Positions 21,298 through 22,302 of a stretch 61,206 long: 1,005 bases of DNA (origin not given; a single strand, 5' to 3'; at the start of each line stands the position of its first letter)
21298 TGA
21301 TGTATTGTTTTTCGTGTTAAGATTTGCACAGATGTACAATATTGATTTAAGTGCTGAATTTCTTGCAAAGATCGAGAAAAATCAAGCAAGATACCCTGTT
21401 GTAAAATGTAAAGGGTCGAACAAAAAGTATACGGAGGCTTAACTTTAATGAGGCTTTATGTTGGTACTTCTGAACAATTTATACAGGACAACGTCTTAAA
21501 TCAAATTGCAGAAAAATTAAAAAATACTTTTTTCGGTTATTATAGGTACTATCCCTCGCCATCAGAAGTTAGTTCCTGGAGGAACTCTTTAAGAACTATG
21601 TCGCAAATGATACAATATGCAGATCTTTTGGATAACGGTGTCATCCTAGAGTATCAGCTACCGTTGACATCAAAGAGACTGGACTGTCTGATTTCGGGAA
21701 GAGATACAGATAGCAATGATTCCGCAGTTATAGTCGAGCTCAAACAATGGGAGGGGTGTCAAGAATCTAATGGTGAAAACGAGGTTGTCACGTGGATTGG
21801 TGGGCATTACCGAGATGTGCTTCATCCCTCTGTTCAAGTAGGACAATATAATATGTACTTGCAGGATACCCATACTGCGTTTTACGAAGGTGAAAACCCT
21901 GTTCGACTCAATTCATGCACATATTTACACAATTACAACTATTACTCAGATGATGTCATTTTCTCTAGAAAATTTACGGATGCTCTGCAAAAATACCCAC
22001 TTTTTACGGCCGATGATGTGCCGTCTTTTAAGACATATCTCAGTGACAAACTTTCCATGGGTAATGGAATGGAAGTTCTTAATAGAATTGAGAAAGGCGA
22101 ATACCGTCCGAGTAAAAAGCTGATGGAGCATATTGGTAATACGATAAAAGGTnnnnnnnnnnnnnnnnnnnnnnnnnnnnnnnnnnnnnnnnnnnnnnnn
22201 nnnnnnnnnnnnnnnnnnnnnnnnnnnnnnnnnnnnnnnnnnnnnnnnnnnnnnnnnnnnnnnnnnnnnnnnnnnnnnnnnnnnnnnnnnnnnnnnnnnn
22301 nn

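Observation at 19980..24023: AT-rich ~4-kb islet next to tRNA-Pro carrying a MazG-like NTP pyrophosphatase and a DUF2075 nuclease-helicase: candidate anti-phage module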

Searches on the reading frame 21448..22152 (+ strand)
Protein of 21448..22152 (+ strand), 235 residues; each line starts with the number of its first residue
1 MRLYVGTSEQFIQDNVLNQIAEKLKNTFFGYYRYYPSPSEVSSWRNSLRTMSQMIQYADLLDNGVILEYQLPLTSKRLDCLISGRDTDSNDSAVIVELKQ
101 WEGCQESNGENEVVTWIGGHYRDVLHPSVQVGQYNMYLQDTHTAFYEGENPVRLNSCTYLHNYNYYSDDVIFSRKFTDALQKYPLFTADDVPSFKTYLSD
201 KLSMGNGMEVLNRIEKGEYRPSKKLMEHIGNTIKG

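Call 81: predict_structure(alignment_id=A3)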
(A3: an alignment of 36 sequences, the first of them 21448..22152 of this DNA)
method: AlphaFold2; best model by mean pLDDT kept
length: 235 residues; sequences in the alignment: 36
mean_pLDDT: 84.7   pTM: 0.83
mean pLDDT of the five models: 84.7, 83.3, 78.2, 76.6, 76.5
residues with pLDDT >= 90: 112; 70-90: 90; 50-70: 28; < 50: 5
segments of 3 or more residues with pLDDT < 50: 71-74
pLDDT, mean of each block of 10 residues (from residue 1): 86 83 73 72 83 90 85 59 94 91 91 87 91 87 81 94 91 95 94 94 94 80 66 60
secondary structure, 60 per line:
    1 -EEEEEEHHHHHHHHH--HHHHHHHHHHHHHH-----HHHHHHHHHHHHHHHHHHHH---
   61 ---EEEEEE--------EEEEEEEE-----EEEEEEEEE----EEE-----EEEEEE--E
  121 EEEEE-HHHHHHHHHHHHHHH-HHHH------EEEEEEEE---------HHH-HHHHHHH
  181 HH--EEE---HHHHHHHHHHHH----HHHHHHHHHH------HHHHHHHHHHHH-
elements in order: E2-7 H8-16 H19-32 H38-57 E64-69 E78-85 E91-99 E104-106 E112-117 E120-125 H127-141 H143-146 E153-160 H174-182 E185-187 H191-202 H207-216 H223-234

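Call 84: fold_search(model_id=the predicted structure, library=pdb)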
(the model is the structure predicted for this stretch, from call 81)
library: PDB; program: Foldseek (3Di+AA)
matches with E <= 10: 415; with E <= 0.001: 0
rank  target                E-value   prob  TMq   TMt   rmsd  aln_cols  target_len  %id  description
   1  5gkj_B                3.6e-02  0.92  0.30  0.30   5.4       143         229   13  Structure of EndoMS in apo form (released 2016-11-02)
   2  8vud_A                2.0e-01  0.28  0.20  0.24  15.3       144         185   10  Crystal structure of APOBEC3F-CD1 (released 2025-07-30)
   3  4xo4                  2.5e-01  0.10  0.12  0.04  11.6       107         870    6  Crystal Structure of E. coli Aminopeptidase N in complex with L-Methionine (released 2016-01-27)
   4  6xxy_A                3.0e-01  0.11  0.17  0.13  10.2       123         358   10  Crystal structure of Haemophilus influenzae 3-isopropylmalate dehydrogenase in complex with O-isobutenyl oxalylhydroxa (released 2020-02-26)
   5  2hpo                  3.6e-01  0.08  0.12  0.04  11.6       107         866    7  Structure of Aminopeptidase N from E. coli Suggests a Compartmentalized, Gated Active Site (released 2006-08-15)
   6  5yo1                  3.8e-01  0.08  0.12  0.04  11.6       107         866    7  Structure of ePepN E298A mutant in complex with Puromycin (released 2018-11-07)
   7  2dqm                  3.8e-01  0.08  0.12  0.04  11.7       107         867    6  Crystal Structure of Aminopeptidase N complexed with bestatin (released 2006-08-01)
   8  4xmz                  3.8e-01  0.08  0.12  0.04  11.6       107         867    7  Crystal Structure of Met260Ala mutant of E. coli Aminopeptidase N in complex with 2,4-diaminobutyric acid (released 2016-01-27)
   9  6oiu_D                5.5e-01  0.07  0.12  0.04  11.4       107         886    8  X-ray crystal structure of the ectodomain of the Toxoplasma gondii ME49 Aminopeptidase N (TGME49_224350) (released 2020-09-30)
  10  5n55_A                6.2e-01  0.10  0.20  0.20   9.4       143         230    8  mono-Zinc VIM-5 metallo-beta-lactamase in complex with (1-chloro-4-hydroxyisoquinoline-3-carbonyl)-L-tryptophan (Compo (released 2017-05-17)
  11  6qrq_C                6.2e-01  0.08  0.19  0.18   9.3       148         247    9  Apo conformation of chemotaxis sensor ODP (released 2019-06-19)
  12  3puu                  6.2e-01  0.07  0.12  0.04  11.6       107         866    7  Crystal Structure of Glu121Gln mutant of E. coli Aminopeptidase N (released 2011-11-16)
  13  4d1u                  6.5e-01  0.09  0.19  0.20   9.7       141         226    7  A D120A mutant of VIM-7 from Pseudomonas aeruginosa (released 2014-06-25)
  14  6oiu_A                6.9e-01  0.06  0.12  0.04  11.4       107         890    8  X-ray crystal structure of the ectodomain of the Toxoplasma gondii ME49 Aminopeptidase N (TGME49_224350) (released 2020-09-30)
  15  4f7i_A                7.3e-01  0.07  0.22  0.17  15.4       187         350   13  Structure of Isopropylmalate dehydrogenase from Thermus thermophilus in complex with IPM, Mn and NADH (released 2012-06-13)
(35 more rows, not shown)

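Call 117: fold_search(model_id=the predicted structure, library=viral)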
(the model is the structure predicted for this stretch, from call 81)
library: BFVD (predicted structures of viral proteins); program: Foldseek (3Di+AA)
matches with E <= 10: 444; with E <= 0.001: 0
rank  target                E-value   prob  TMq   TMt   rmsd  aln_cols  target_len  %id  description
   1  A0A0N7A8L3            2.1e-02  0.54  0.28  0.35  10.3       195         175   13  (no name in the UniProt tables at hand)
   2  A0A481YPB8            5.4e-02  0.23  0.23  0.28  13.7       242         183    8  Uncharacterized protein (Fragment) [Pithovirus LCDPAC02]
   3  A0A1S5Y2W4            1.0e-01  0.21  0.18  0.17  11.4       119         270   16  Uncharacterized protein [uncultured archaeal virus]
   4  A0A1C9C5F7            1.2e-01  0.51  0.33  0.23   9.9       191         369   13  C2H2-type domain-containing protein [Heterosigma akashiwo virus 01]
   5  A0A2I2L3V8            1.6e-01  0.20  0.26  0.23   8.7       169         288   10  Endonuclease/exonuclease/phosphatase family protein [Orpheovirus IHUMI-LCC2]
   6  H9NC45                1.7e-01  0.08  0.16  0.16  16.3       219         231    8  (no name in the UniProt tables at hand)
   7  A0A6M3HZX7            2.1e-01  0.35  0.27  0.43   5.9       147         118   16  (no name in the UniProt tables at hand)
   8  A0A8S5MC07            2.2e-01  0.20  0.17  0.24   9.3       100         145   10  Myristoyl-CoA:protein N-myristoyltransferase, N-terminal domain [Podoviridae sp. ct53O25]
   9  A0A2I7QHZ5            2.5e-01  0.08  0.18  0.19  15.4       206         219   11  Uncharacterized protein [Vibrio phage Aphrodite1]
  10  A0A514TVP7            2.7e-01  0.06  0.12  0.11  14.0       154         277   11  Uncharacterized protein [Aeromonas phage D3]
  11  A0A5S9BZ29            2.8e-01  0.15  0.28  0.26  11.9       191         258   10  PD-(D/E)XK endonuclease-like domain-containing protein [Tenacibaculum phage PTm1]
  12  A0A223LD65            2.8e-01  0.08  0.17  0.06  21.6       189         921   11  Uncharacterized protein [Bacillus phage PBS1]
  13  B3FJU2                3.2e-01  0.09  0.21  0.17  10.1       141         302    8  Radical SAM core domain-containing protein [Pseudomonas phage 201phi2-1]
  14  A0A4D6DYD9            3.4e-01  0.03  0.10  0.14  18.7       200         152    9  Uncharacterized protein [Edwardsiella phage pEt-SU]
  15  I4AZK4                3.8e-01  0.07  0.15  0.14  14.6       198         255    7  (no name in the UniProt tables at hand)
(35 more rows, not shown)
